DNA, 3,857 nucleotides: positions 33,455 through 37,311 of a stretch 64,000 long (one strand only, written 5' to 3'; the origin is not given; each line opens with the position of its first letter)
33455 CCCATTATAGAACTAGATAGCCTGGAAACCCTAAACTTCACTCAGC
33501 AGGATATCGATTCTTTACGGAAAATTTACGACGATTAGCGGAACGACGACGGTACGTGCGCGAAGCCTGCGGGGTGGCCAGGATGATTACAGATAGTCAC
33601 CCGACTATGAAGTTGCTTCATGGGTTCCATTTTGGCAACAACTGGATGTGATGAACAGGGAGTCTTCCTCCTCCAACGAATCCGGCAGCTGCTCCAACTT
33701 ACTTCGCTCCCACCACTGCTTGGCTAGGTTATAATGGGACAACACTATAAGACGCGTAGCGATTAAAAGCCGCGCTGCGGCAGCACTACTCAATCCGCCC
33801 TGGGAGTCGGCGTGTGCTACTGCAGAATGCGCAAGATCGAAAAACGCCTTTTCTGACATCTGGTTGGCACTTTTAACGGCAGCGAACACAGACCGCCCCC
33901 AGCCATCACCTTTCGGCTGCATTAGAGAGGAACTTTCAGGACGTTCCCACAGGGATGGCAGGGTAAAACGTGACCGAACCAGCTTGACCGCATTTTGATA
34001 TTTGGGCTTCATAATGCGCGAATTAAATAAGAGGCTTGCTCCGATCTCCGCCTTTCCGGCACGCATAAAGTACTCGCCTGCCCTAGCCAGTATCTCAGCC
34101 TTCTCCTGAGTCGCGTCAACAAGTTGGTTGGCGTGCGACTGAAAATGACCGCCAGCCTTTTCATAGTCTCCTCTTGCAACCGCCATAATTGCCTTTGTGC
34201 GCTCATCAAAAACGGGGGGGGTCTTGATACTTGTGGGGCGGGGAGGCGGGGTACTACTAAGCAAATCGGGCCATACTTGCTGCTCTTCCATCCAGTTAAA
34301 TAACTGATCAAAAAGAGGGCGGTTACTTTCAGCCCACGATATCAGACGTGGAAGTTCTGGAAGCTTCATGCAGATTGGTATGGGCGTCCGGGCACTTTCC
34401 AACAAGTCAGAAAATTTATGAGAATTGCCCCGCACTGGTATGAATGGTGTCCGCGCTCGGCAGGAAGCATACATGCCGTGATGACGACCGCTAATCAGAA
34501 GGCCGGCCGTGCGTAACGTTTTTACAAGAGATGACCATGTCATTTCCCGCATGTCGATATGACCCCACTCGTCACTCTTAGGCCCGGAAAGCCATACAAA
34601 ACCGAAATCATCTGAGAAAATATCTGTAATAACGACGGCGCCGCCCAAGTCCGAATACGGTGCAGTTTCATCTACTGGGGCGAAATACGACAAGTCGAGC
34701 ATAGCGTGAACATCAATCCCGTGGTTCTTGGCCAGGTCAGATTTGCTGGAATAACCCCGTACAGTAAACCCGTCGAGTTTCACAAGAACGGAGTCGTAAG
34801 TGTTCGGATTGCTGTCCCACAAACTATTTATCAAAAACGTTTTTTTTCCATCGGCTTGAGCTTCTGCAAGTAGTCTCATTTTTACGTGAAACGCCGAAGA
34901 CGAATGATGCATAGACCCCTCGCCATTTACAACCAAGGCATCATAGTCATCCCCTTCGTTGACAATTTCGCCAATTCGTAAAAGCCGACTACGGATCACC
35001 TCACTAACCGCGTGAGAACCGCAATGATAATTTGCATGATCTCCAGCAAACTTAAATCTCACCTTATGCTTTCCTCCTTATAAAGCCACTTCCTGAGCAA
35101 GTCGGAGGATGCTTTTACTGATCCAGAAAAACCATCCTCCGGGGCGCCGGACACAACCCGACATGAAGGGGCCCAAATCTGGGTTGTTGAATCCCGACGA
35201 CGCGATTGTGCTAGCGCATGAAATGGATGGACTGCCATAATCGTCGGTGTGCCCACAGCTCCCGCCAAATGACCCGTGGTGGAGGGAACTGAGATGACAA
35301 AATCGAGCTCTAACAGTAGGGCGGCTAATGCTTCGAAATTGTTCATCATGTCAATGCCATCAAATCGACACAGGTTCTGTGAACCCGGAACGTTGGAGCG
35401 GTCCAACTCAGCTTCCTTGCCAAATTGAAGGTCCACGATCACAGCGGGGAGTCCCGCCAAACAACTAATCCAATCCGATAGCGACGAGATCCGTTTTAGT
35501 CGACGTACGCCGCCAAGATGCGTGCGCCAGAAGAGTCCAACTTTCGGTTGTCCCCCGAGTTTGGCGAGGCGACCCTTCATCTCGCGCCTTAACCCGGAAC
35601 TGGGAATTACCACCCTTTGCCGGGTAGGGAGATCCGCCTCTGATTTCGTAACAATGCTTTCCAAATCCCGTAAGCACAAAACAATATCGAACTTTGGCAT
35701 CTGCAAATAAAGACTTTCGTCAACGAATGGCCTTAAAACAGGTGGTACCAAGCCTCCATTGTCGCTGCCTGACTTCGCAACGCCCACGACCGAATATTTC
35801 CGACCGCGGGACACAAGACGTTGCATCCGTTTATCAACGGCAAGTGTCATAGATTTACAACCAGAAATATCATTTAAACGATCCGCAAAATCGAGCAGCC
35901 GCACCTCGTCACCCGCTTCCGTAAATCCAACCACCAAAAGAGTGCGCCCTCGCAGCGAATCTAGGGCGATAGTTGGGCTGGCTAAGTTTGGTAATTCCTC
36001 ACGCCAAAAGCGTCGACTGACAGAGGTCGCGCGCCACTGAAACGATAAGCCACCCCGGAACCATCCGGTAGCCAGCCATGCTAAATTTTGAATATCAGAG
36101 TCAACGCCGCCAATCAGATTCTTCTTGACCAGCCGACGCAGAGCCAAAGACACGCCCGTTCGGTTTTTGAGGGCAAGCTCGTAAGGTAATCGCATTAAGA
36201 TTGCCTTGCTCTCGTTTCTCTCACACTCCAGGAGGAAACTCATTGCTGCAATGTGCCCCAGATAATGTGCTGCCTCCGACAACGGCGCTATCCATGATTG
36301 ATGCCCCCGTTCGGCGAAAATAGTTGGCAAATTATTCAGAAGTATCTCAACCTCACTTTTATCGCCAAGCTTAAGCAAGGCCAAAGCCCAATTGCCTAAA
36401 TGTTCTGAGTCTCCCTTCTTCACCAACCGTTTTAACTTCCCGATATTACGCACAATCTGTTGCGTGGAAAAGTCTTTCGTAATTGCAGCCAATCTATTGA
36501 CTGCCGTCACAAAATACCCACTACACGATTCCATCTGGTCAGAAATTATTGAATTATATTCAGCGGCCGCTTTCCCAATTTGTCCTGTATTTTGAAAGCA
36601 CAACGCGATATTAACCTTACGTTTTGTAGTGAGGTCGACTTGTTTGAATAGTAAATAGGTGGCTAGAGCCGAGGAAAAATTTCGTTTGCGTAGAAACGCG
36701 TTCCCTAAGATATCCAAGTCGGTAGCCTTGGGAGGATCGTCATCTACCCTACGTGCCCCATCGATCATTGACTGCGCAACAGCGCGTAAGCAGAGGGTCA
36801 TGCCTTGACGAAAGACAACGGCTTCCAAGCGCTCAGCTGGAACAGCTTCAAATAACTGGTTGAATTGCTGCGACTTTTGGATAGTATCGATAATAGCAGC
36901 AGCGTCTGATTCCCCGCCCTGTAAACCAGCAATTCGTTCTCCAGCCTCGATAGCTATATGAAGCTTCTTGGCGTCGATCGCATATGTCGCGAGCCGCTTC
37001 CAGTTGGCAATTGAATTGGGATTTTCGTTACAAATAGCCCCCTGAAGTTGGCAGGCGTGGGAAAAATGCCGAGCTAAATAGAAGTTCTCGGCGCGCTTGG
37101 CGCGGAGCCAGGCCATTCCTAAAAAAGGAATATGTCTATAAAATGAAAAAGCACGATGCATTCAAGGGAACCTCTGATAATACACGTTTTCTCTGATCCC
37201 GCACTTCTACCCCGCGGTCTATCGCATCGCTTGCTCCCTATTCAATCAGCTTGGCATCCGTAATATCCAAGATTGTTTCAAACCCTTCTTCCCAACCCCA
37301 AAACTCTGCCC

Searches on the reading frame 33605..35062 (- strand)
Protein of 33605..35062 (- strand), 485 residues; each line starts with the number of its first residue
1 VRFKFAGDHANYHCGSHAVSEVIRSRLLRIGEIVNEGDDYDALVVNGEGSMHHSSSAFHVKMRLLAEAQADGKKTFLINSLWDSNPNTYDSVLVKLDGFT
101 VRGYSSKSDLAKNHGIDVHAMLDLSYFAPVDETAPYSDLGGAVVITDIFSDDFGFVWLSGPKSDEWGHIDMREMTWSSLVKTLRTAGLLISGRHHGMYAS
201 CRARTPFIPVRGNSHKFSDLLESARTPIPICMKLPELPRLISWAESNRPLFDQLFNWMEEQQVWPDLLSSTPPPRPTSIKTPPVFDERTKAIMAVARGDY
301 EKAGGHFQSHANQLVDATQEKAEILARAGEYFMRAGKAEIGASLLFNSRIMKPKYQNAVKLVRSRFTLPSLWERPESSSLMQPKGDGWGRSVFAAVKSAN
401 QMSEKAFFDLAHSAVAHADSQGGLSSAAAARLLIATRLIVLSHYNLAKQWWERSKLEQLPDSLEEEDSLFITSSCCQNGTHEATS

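Call 3: search_protein_families(library=pfam, proteins=[window:33605-35062:-], max_evalue=0.1)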
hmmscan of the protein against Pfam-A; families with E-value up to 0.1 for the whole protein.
window:33605-35062:- (485 aa): 1 family
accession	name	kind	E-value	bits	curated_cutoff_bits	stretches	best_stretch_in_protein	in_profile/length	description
PF04230.19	PS_pyruv_trans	-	6.4e-07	30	25.3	1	31-211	59-277/280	Polysaccharide pyruvyl transferase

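Call 6: search_protein_families(library=ncbifam, proteins=[window:33605-35062:-], max_evalue=0.1)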
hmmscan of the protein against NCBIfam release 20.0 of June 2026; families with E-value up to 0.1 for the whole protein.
window:33605-35062:- (485 aa): 0 families

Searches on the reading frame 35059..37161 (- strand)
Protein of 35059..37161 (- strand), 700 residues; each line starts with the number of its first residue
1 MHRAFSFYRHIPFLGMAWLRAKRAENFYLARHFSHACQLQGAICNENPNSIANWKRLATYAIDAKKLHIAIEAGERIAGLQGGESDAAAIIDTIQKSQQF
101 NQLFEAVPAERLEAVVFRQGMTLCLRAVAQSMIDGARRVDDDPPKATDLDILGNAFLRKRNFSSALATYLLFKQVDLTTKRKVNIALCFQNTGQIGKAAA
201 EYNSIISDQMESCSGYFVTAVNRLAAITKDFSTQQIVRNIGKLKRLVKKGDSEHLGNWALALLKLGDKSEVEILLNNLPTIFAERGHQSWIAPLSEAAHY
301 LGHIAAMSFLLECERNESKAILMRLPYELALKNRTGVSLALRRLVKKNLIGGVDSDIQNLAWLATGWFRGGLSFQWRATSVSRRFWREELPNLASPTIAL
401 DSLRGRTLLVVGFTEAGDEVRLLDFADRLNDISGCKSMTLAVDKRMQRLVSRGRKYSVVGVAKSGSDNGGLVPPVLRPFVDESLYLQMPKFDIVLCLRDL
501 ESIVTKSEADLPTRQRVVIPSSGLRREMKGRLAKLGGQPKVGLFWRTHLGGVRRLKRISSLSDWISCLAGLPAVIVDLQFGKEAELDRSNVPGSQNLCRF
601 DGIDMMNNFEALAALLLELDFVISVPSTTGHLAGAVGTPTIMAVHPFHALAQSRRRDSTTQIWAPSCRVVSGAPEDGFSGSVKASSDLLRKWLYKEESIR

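Call 3: search_protein_families(library=pfam, proteins=[window:35059-37161:-], max_evalue=0.1)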
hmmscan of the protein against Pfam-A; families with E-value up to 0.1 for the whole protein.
window:35059-37161:- (700 aa): 1 family
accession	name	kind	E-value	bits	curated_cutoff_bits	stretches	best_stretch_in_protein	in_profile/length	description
PF01075.23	Glyco_transf_9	-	0.004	17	22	1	608-641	173-206/247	Glycosyltransferase family 9 (heptosyltransferase)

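Call 6: search_protein_families(library=ncbifam, proteins=[window:35059-37161:-], max_evalue=0.1)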
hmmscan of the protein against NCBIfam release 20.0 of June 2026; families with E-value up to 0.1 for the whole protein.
window:35059-37161:- (700 aa): 1 family
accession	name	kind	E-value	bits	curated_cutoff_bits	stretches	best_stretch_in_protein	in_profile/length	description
NF007742.0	PRK10422.1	equivalog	0.0098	14.7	467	1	608-666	252-310/352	lipopolysaccharide core heptosyltransferase RfaQ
